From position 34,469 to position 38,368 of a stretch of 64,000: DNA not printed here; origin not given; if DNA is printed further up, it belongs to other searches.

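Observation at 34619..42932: Operon coupling isoprenoid-phosphate supply, a DPPR-synthase-like UbiA enzyme and two GT-C type glycosyltransferases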

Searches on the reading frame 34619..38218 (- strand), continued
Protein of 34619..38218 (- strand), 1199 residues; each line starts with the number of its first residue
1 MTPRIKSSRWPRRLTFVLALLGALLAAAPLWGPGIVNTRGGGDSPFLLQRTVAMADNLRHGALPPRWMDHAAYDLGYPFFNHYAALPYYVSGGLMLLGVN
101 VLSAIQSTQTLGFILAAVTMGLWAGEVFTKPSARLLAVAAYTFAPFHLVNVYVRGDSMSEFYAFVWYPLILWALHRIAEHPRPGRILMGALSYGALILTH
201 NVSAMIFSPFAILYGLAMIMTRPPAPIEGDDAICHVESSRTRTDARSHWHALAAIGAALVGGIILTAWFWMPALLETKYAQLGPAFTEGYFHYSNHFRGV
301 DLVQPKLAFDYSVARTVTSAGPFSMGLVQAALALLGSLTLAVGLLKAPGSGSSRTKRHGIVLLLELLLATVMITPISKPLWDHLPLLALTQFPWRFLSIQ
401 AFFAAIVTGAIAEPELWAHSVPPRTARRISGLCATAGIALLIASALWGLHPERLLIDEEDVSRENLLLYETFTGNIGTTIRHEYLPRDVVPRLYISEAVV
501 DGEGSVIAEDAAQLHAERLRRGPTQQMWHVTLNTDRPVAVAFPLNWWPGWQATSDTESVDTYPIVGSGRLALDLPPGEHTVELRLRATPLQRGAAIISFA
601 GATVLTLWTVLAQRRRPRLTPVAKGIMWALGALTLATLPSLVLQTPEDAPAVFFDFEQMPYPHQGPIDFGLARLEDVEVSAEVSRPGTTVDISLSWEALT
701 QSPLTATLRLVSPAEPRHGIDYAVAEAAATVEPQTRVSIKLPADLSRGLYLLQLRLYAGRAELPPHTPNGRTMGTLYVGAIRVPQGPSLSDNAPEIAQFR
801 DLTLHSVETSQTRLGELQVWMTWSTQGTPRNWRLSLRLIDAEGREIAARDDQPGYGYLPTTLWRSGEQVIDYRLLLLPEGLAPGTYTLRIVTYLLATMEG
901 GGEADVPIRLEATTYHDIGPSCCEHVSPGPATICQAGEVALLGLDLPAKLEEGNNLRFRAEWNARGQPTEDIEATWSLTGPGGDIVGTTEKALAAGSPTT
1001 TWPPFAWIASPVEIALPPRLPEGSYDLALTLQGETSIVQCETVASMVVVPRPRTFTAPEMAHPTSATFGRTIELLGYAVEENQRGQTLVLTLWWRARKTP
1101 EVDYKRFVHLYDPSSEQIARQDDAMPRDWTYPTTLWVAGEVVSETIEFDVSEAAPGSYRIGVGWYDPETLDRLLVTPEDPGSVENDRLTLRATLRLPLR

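Call 72: fold_search(model_id=the predicted structure, library=pdb)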
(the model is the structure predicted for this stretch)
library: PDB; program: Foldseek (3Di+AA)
matches with E <= 10: 1908; with E <= 0.001: 182
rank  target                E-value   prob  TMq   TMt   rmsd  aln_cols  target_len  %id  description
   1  5jpm_A                6.4e-10  1.00  0.07  0.12  28.2       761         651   11  Structure of the complex of human complement C4 with MASP-2 rebuilt using iMDFF (released 2016-08-10)
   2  6rqj_B                3.6e-08  1.00  0.08  0.12  27.0       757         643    7  Structure of human complement C5 complexed with tick inhibitors OmCI, RaCI1 and CirpT1 (released 2020-01-08)
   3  7ad6_B                5.6e-08  1.00  0.08  0.13  27.7       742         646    8  Crystal structure of human complement C5 in complex with the K92 bovine knob domain peptide. (released 2021-03-10)
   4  8cml_E                6.1e-08  1.00  0.08  0.13  27.8       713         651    7  Cryo-EM structure of complement C5 in complex with nanobodies UNbC5-1 and UNbC5-2 (released 2023-09-27)
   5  5hcc_B                8.7e-08  1.00  0.08  0.13  27.7       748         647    7  Ternary complex of human Complement C5 with Ornithodoros moubata OmCI and Dermacentor andersoni RaCI3. (released 2016-03-30)
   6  4pyg_A                1.2e-07  1.00  0.09  0.14  24.8       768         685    9  Transglutaminase2 complexed with GTP (released 2015-02-11)
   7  9u5z_E                1.2e-07  1.00  0.07  0.06  27.3       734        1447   11  C3 convertases zymogen C4b2 in activation state (released 2026-01-14)
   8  7ad7_B                1.3e-07  1.00  0.08  0.13  27.6       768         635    7  Crystal structure of human complement C5 in complex with the K8 bovine knob domain peptide. (released 2021-03-10)
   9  8ayh_C                1.3e-07  1.00  0.08  0.12  26.9       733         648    7  Structure of Complement C5 in Complex with small molecule inhibitor and CVF (released 2022-12-21)
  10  6a8p_C                1.5e-07  1.00  0.09  0.14  24.0       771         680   10  Transglutaminase 2 mutant G224V in complex with GTP (released 2018-09-26)
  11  6a8p_A                1.7e-07  1.00  0.09  0.14  25.5       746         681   10  Transglutaminase 2 mutant G224V in complex with GTP (released 2018-09-26)
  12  7zgj_A                1.8e-07  1.00  0.08  0.13  29.4       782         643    9  Trypanosoma brucei gambiense ISG65 in complex with human complement component C3 (released 2023-04-05)
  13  8cem_F                2.4e-07  1.00  0.08  0.13  28.0       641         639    9  Structure of bovine native C3, re-refinement (released 2023-04-05)
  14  9fx2                  3.2e-07  1.00  0.08  0.08  23.0       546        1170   10  Structure of methylamine activated CD109 (released 2025-03-19)
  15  8enu_G                3.4e-07  1.00  0.07  0.12  28.0       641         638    9  Structure of the C3bB proconvertase in complex with lufaxin (released 2023-08-09)
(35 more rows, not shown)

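Call 78: search_solved_structures(query=A2, max_evalue=1)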
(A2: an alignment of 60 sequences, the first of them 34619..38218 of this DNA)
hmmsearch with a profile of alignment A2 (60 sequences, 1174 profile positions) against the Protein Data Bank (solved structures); distinct sequences matched with E-value up to 1: 1.
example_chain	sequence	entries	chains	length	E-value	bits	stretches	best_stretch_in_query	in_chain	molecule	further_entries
9fqr_Om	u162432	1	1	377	0.23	12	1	575-724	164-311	Cilia- and flagella-associated protein 263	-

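Call 81: find_encoding_contigs(protein=P0200, flank=10000, max_places=1)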
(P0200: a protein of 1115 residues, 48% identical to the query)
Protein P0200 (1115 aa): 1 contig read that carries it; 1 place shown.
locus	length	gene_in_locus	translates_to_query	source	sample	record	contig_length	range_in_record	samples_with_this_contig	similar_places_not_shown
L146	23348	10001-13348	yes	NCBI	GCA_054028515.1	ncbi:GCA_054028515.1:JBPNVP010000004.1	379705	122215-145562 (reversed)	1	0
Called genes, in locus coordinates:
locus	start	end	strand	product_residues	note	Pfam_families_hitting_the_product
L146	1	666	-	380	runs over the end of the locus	-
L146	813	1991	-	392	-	PF17820:PDZ_6 (faint), PF00089:Trypsin, PF13365:Trypsin_2, PF00595:PDZ (faint), PF13180:PDZ_2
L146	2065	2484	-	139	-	PF00582:Usp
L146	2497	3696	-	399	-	PF18854:baeRF_family10, PF18844:baeRF_family2 (weak), PF18846:baeRF_family5 (faint), PF18859:acVLRF1 (weak)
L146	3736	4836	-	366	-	PF05239:PRC (weak), PF09939:DUF2171 (faint), PF05239:PRC, PF04972:BON, PF21937:Yop-YscD_ppl_2nd (faint), PF04972:BON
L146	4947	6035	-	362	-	PF05239:PRC, PF09939:DUF2171 (weak), PF04972:BON, PF21937:Yop-YscD_ppl_2nd (faint), PF04972:BON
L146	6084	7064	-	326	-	PF00226:DnaJ, PF01556:DnaJ_C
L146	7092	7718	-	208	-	PF01025:GrpE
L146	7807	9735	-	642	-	PF00012:HSP70, PF06723:MreB_Mbl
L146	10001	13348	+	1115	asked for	PF10131:PTPS_related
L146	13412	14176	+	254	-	PF01746:tRNA_m1G_MT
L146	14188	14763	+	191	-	PF07638:Sigma70_ECF (weak), PF04542:Sigma70_r2, PF08281:Sigma70_r4_2, PF04545:Sigma70_r4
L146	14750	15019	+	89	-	-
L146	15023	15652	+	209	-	-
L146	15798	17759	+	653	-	PF00496:SBP_bac_5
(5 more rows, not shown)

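Call 82: find_encoding_contigs(protein=P0206, flank=10000, max_places=1)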
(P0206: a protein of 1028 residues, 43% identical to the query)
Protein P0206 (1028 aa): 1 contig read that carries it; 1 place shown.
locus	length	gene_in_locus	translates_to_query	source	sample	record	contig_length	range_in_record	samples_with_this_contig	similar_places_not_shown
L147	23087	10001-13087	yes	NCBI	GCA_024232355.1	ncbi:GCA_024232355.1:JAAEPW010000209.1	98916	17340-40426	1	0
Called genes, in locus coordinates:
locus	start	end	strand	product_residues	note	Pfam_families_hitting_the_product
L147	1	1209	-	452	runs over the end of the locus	PF00575:S1, PF21710:Spt6_S1 (faint), PF00575:S1, PF23459:S1_RRP5 (weak), PF00575:S1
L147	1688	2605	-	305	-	PF14257:DUF4349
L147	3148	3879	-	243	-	PF00149:Metallophos, PF12850:Metallophos_2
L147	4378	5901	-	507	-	PF17900:Peptidase_M1_N, PF01433:Peptidase_M1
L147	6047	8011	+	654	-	PF13231:PMT_2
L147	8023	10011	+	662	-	PF13231:PMT_2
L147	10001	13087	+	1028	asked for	PF09586:YfhO, PF10131:PTPS_related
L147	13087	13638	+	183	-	-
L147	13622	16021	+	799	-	PF02366:PMT (weak), PF13231:PMT_2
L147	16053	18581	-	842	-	-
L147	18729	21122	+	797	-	PF02366:PMT (weak)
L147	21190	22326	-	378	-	PF16656:Pur_ac_phosph_N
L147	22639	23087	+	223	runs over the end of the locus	PF16316:DUF4956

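Call 83: find_encoding_contigs(protein=P0208, flank=10000, max_places=1)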
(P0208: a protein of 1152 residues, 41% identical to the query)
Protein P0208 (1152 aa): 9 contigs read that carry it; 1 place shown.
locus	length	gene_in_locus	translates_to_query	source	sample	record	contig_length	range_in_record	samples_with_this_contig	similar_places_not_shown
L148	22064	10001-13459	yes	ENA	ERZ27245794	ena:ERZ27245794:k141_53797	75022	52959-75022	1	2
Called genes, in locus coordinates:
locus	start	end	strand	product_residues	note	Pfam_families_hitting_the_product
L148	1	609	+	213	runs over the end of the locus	-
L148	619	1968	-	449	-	PF13231:PMT_2 (weak)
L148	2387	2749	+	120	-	PF00072:Response_reg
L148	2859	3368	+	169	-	PF00293:NUDIX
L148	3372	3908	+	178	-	-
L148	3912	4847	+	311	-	-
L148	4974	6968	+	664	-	PF02366:PMT (weak)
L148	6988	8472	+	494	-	PF17210:SdrD_B (faint), PF01476:LysM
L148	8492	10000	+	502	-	PF01476:LysM, PF17210:SdrD_B (weak)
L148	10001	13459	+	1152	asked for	PF10131:PTPS_related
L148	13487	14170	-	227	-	PF03070:TENA_THI-4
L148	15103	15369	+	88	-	PF00312:Ribosomal_S15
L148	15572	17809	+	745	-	PF01138:RNase_PH, PF03725:RNase_PH_C, PF03726:PNPase, PF01138:RNase_PH, PF03725:RNase_PH_C (weak), PF00013:KH_1, PF00575:S1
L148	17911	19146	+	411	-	PF01594:AI-2E_transport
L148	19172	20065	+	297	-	PF00583:Acetyltransf_1, PF13673:Acetyltransf_10 (weak), PF13508:Acetyltransf_7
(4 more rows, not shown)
